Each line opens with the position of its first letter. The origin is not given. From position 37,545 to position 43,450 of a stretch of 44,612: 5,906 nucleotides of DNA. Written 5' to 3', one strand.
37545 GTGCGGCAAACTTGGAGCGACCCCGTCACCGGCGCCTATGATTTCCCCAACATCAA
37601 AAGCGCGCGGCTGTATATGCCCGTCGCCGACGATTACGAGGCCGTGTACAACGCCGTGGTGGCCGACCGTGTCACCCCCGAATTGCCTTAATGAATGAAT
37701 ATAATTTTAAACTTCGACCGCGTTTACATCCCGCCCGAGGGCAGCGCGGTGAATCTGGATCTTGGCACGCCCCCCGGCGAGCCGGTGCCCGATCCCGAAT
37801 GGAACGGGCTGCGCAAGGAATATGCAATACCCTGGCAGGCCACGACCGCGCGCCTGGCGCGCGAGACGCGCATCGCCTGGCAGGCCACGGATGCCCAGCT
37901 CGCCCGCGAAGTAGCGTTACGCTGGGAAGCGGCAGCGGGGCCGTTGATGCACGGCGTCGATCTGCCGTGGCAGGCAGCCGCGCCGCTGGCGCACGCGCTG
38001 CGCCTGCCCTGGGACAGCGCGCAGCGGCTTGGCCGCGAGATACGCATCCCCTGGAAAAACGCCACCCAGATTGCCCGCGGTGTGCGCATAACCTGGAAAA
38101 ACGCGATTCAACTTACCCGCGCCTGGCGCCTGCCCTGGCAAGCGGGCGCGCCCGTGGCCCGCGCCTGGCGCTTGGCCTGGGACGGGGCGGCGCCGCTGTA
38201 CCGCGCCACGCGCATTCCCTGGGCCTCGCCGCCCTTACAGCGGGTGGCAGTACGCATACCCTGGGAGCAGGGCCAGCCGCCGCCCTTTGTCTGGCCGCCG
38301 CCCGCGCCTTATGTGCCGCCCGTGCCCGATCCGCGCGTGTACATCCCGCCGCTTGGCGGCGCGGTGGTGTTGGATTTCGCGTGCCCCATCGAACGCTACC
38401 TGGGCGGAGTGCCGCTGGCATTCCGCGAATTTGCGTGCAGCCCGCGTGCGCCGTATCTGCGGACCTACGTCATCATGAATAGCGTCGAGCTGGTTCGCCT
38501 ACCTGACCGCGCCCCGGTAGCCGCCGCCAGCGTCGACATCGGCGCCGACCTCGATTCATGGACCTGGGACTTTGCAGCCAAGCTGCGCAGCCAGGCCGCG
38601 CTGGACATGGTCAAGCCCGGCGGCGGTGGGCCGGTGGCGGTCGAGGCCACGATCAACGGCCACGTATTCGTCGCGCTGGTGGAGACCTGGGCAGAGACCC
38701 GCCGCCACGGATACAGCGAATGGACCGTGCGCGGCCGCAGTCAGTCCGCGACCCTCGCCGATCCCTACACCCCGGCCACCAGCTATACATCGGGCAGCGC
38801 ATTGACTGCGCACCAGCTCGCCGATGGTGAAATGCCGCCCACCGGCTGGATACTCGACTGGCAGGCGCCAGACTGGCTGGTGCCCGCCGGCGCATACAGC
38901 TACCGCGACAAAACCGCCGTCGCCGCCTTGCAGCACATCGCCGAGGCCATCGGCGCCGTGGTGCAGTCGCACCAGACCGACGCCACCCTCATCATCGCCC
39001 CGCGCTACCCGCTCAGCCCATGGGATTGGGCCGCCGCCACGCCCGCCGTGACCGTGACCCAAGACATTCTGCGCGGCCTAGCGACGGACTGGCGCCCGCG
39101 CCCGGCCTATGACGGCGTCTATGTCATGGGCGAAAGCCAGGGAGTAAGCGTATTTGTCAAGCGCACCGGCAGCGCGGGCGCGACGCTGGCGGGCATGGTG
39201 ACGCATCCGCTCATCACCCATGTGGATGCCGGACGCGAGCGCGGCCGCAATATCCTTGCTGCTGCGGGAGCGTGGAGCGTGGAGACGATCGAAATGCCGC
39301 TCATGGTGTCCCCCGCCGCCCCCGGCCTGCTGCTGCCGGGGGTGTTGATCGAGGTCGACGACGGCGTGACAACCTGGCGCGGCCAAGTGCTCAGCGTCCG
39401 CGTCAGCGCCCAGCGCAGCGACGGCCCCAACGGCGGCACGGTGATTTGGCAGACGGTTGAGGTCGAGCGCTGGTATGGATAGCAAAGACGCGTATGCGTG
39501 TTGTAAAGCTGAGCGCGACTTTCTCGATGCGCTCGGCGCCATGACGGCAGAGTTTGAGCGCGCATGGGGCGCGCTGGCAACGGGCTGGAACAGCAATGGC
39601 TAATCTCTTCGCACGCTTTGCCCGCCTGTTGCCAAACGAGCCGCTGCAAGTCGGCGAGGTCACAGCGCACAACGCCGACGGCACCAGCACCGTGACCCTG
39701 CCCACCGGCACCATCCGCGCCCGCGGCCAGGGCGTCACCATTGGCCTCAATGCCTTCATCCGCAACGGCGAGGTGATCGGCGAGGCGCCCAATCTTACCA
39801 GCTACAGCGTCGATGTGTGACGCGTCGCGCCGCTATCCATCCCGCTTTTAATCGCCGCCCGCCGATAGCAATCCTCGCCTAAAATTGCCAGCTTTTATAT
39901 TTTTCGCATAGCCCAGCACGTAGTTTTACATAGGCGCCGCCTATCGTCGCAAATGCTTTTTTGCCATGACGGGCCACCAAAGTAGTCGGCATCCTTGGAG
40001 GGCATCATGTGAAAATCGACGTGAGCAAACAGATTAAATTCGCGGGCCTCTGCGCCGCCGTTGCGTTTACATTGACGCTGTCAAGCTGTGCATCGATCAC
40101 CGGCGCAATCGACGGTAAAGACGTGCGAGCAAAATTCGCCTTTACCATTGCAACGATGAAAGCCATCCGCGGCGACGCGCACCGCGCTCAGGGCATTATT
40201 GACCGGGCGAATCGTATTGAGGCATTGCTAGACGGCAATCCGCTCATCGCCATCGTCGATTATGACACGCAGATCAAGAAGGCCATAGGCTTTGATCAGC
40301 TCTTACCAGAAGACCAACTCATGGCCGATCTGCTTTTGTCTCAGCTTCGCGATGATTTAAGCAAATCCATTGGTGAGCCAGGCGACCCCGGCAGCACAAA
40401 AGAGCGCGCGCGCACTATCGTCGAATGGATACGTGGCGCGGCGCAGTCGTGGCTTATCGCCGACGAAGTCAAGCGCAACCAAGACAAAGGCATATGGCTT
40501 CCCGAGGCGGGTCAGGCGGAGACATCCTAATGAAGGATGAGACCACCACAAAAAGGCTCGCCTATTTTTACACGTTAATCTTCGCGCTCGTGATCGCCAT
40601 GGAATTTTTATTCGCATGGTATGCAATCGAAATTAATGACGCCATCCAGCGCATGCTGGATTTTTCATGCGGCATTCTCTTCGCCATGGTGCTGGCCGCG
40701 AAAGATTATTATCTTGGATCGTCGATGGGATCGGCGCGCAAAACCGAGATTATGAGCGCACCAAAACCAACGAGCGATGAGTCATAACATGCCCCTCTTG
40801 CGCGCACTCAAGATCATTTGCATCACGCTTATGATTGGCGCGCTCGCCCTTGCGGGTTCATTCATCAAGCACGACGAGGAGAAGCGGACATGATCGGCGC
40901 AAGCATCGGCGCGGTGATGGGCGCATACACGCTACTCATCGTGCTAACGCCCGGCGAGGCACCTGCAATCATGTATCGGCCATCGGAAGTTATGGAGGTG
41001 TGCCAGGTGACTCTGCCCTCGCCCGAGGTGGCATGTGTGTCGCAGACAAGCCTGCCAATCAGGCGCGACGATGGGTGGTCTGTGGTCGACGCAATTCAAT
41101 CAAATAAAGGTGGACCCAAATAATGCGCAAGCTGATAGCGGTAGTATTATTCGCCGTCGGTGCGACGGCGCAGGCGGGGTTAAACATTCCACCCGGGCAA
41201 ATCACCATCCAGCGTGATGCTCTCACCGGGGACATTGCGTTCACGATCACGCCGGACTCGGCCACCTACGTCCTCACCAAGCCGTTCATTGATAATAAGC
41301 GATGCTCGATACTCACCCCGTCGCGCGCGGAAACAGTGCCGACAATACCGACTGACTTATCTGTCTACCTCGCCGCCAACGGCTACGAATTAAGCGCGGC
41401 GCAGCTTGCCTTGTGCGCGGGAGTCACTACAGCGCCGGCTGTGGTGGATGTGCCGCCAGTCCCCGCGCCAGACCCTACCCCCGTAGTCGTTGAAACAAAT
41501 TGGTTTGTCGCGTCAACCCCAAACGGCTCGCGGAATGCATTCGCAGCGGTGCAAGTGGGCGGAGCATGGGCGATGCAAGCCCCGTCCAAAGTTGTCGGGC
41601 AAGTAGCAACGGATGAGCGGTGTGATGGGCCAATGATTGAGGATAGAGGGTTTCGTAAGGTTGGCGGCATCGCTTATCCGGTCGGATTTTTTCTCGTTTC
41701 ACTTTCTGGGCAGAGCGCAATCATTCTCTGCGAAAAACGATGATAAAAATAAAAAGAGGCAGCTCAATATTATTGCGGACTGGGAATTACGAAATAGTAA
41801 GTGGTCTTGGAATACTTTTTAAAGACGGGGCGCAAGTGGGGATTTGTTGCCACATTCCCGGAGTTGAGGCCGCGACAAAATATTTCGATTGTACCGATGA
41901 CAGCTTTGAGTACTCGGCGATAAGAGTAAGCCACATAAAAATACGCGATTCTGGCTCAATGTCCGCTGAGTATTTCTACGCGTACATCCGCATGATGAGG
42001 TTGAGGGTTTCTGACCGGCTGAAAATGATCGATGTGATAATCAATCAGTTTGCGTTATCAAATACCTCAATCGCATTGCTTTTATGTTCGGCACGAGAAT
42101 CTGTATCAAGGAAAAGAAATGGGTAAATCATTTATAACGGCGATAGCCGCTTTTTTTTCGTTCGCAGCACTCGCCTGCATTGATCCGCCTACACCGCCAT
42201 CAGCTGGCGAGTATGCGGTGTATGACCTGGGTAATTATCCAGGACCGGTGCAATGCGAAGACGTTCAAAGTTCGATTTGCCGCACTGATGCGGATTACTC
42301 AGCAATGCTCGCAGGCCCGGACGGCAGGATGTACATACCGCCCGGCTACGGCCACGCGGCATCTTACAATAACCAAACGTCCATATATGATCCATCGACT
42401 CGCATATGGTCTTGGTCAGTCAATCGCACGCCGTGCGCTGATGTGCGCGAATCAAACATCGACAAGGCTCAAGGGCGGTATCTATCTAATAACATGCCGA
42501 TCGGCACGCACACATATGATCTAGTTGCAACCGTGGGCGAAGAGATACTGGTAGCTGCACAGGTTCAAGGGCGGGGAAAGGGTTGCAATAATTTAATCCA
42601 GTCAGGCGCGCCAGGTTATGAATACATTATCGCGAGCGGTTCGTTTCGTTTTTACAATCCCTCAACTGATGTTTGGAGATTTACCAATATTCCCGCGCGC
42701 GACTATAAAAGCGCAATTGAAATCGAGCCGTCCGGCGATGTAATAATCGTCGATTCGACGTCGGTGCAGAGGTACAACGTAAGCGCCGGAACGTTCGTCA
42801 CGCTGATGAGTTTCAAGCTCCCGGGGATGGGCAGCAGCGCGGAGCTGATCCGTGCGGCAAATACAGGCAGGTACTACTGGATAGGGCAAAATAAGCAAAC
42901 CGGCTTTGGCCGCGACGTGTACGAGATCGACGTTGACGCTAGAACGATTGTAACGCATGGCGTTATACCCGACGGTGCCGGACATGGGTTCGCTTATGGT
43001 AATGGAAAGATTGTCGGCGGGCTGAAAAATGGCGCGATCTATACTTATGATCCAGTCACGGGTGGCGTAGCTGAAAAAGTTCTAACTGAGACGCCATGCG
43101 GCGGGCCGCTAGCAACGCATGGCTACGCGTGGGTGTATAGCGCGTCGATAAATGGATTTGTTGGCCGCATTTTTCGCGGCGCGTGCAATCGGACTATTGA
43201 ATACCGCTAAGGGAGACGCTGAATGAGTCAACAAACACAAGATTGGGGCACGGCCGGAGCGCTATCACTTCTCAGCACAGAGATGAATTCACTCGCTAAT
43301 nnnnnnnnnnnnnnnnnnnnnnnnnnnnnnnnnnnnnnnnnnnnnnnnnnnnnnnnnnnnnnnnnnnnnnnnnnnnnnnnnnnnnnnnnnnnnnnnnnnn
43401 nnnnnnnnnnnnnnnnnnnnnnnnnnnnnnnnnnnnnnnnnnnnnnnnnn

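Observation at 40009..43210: Translationally coupled seven-gene envelope-directed cassette inside the tail module: candidate undescribed system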

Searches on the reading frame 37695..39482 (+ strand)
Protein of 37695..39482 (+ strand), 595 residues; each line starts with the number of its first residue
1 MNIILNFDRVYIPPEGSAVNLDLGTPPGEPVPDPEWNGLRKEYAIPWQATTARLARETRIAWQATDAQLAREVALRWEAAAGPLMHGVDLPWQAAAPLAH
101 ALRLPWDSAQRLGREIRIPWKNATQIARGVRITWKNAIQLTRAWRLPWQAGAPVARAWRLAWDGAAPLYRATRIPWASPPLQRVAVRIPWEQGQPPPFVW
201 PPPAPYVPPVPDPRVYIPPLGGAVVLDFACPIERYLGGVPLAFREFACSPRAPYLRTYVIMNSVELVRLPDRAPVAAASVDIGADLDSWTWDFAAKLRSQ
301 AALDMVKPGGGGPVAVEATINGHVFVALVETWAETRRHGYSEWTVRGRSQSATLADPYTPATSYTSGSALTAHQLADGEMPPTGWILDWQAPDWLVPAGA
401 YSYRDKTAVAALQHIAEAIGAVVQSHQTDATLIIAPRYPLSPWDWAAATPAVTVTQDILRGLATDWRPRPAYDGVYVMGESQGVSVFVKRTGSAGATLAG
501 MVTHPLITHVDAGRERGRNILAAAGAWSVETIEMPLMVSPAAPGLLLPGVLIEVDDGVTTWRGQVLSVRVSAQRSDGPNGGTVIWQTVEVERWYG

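Call 5: search_protein_families(library=pfam, proteins=[window:37695-39482:+], max_evalue=1)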
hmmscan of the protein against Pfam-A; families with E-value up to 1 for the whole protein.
window:37695-39482:+ (595 aa): 0 families

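Call 6: search_protein_families(library=phrogs, proteins=[window:37695-39482:+], max_evalue=1)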
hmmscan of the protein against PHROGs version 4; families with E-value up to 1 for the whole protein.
window:37695-39482:+ (595 aa): 3 families
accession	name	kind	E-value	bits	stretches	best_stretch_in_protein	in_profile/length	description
phrog_6079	-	tail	2.7e-144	483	1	11-594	8-604/605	tail protein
phrog_1887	-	tail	9.8e-17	62.1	1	233-577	298-647/670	tail protein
phrog_24698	-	unknown function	0.00038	20.5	1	345-454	162-266/432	-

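Call 9: search_dna_similar(query=window:37695-39482:+, collection=phages, mode=protein, max_rows=30)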
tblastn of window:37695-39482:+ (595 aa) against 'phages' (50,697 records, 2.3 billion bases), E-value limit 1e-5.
Records with a match: 39; places in all: 39; records where one place covers at least 80% of the query: 2.
Best place of each record, by identity: <60% 39.
By first word of the organism name: Pseudomonas 14; Ralstonia 6; Vibrio 5; Pseudoalteromonas 3; Shewanella 3; Stenotrophomonas 2; Acidovorax 2; Curvibacter 1; Psychrobacter 1; Marinobacter 1; and 1 more.
By host as written in the record: Ralstonia solanacearum 6; Pseudomonas aeruginosa PA14 5; - 4; Shewanella 4; Pseudomonas aeruginosa ST773 (NDM-1-producing) 3; Pseudomonas aeruginosa 2; Acidovorax citrulli 2; Pseudoalteromonas sp. str. H100 2; and 11 more.
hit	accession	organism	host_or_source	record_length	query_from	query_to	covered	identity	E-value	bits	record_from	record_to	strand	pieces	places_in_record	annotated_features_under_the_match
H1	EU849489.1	Stenotrophomonas phage S1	-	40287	7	594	99%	30.8%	2e-57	215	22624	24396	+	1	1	gp21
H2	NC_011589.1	Stenotrophomonas phage S1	Stenotrophomonas maltophilia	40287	7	594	99%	30.8%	2e-57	215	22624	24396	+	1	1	tail protein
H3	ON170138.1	Ralstonia phage YO084_2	Ralstonia solanacearum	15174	226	594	62%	40.3%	9e-68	245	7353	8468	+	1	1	record has no annotation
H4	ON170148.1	Ralstonia phage YO088_1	Ralstonia solanacearum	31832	239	595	60%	38.5%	6e-58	216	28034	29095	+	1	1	record has no annotation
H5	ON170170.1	Ralstonia phage YO098_1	Ralstonia solanacearum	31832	239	595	60%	38.5%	6e-58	216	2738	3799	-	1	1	record has no annotation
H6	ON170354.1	Ralstonia phage YO381_1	Ralstonia solanacearum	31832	239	595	60%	38.5%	6e-58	216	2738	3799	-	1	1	record has no annotation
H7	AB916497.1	Ralstonia phage RS138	Ralstonia solanacearum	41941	239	594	60%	38.1%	1e-55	209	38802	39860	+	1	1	hypothetical protein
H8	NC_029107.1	Ralstonia phage RS138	Ralstonia solanacearum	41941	239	594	60%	38.1%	1e-55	209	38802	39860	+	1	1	tail protein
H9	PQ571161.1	Pseudomonas phage Haddon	Pseudomonas aeruginosa PA14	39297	255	594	57%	37.6%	2e-57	215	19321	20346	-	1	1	tail protein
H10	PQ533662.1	Pseudomonas phage Presto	Pseudomonas aeruginosa PA14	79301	255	594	57%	37.6%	8e-57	213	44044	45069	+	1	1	hypothetical protein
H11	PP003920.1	Pseudomonas phage vB_Pae_U8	Pseudomonas aeruginosa ST773 ...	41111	255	594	57%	37.3%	9e-57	213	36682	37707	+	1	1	tail protein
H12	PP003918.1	Pseudomonas phage vB_Pae_U6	Pseudomonas aeruginosa ST773 ...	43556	255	594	57%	37.3%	1e-56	212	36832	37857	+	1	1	hypothetical protein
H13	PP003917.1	Pseudomonas phage vB_Pae_U5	Pseudomonas aeruginosa ST773 ...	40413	255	594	57%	37.3%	1e-56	212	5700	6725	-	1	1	tail protein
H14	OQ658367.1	Pseudomonas phage sp.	Pseudomonas aeruginosa PACL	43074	255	594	57%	37.3%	1e-56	212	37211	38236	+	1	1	none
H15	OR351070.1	Pseudomonas phage Riah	Pseudomonas aeruginosa isolate 20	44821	255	594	57%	37.3%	1e-56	212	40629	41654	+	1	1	hypothetical protein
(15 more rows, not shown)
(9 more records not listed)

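Call 12: get_annotated_region(hit=H2, flank=9000)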
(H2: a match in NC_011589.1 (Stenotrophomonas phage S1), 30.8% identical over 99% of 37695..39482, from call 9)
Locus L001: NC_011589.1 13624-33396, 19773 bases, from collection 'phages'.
description: Stenotrophomonas phage S1, complete genome.
organism: Stenotrophomonas phage S1 (NCBI taxid 573591)
taxonomy: Viruses; Duplodnaviria; Heunggongvirae; Uroviricota; Caudoviricetes
host: Stenotrophomonas maltophilia; source: -; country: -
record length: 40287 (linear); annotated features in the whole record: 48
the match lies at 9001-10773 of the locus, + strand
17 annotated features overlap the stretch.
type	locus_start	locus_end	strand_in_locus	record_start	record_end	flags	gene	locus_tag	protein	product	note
CDS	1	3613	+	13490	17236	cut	-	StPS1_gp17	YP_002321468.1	tail length tape measure protein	-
CDS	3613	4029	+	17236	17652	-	-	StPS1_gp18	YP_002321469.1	hypothetical protein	-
CDS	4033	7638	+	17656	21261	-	-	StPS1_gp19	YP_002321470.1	putative tail protein b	-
CDS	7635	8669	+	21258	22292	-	-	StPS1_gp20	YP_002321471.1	tail assembly protein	-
CDS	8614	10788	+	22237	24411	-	-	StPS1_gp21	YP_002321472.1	tail protein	-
CDS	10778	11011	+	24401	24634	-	-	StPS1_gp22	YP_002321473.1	hypothetical protein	-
CDS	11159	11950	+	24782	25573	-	-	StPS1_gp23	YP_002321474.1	DNA methyltransferase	-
CDS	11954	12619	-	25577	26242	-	-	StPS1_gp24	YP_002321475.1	SOS response-associated peptidase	-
CDS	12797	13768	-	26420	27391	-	-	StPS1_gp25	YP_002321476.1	RES family NAD+ phosphorylase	-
CDS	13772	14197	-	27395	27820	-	-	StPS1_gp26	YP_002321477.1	hypothetical protein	-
CDS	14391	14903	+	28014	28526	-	-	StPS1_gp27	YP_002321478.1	hypothetical protein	-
CDS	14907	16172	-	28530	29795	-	-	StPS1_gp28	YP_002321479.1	integrase arm-type DNA-binding domain-containing protein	-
CDS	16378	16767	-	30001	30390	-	-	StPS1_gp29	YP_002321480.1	putative repressor protein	-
CDS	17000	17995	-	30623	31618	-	-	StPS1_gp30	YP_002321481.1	phosphoadenosine phosphosulfate reductase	-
CDS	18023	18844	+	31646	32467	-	-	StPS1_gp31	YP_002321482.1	hypothetical protein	-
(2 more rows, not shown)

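Call 20: find_related_loci(query=window:37695-39482:+, collection=viral_contigs, flank=10000)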
Query window:37695-39482:+ (595 aa) in viral_contigs; peptide patterns used: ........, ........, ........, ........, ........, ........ (x = any residue, [..] = any of these).
11 stretches matched a pattern; 11 encode a relative of the query (tblastn E <= 1e-3); 11 distinct loci.
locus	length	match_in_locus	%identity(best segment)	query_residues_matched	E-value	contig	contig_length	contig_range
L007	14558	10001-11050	41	244-592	1e-72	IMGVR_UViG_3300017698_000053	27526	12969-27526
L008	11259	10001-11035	36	234-593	4e-57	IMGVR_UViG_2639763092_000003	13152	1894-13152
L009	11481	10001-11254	33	139-593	2e-56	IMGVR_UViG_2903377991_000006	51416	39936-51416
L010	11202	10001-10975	36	253-593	4e-56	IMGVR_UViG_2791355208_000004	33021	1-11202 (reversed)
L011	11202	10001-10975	36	253-593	5e-55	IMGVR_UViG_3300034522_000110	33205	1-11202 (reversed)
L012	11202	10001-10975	36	253-593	7e-55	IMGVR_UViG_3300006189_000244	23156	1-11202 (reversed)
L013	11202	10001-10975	36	253-593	1e-54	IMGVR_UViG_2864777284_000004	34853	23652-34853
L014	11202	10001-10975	36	253-593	1e-54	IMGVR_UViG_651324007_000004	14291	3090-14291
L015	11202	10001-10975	35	253-593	4e-54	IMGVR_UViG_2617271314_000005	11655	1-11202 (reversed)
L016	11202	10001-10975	35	253-593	4e-54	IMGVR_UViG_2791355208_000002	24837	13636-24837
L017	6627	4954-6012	37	215-574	1e-49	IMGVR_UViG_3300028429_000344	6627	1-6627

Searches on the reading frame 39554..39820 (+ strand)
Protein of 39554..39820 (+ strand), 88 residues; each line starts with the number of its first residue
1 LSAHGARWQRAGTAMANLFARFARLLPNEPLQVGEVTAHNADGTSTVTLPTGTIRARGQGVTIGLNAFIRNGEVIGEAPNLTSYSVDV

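Call 5: search_protein_families(library=pfam, proteins=[window:39554-39820:+], max_evalue=1)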
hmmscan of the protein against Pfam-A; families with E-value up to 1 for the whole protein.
window:39554-39820:+ (88 aa): 0 families

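Call 6: search_protein_families(library=phrogs, proteins=[window:39554-39820:+], max_evalue=1)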
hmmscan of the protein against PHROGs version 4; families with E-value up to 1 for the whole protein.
window:39554-39820:+ (88 aa): 1 family
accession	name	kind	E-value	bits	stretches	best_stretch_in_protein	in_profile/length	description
phrog_5076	-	unknown function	5.8e-22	78.7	1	15-88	1-75/75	-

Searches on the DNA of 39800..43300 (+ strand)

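Call 4: search_dna_similar(query=window:39800-43300:+, collection=phages, mode=near, max_rows=30)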
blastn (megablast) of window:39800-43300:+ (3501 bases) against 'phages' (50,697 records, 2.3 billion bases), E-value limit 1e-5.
No match.
